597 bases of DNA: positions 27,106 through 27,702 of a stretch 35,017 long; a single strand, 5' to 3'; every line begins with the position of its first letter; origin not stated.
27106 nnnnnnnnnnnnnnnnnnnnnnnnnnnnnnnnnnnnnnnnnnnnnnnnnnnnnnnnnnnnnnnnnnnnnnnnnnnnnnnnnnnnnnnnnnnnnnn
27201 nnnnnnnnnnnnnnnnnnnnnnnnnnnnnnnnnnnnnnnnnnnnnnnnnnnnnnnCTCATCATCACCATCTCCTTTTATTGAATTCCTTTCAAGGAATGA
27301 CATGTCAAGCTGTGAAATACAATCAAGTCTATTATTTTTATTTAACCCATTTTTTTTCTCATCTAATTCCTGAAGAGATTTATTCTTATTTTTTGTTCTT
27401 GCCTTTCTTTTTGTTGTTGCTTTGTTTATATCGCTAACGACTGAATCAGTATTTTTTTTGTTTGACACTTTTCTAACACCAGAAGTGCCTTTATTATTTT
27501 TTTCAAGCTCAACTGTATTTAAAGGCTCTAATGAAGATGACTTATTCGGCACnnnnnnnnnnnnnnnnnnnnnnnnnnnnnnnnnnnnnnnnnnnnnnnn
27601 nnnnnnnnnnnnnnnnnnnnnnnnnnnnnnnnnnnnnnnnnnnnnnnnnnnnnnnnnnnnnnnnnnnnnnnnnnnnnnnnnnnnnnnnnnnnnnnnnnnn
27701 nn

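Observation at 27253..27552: PP2C phosphatase ends in a roughly 100-aa Lys/Asn-rich low-complexity tail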

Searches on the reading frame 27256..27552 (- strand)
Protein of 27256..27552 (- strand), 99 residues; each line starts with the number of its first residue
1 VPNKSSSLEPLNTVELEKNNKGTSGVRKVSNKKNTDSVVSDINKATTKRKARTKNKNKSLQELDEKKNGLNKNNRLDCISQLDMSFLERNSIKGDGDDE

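Call 46: search_protein_families(library=pfam, proteins=[window:27256-27552:-], max_evalue=10)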
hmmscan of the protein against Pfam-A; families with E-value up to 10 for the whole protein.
seq(99 aa): 2 families
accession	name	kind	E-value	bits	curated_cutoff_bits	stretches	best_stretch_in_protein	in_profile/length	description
PF21482.3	KH_GLD-3_2nd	-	0.2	12.4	27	1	16-40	41-65/69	GLD-3 2nd KH domain (aka KH3)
PF02862.22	DDHD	-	0.26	11.9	28.3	1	24-79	166-223/258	DDHD domain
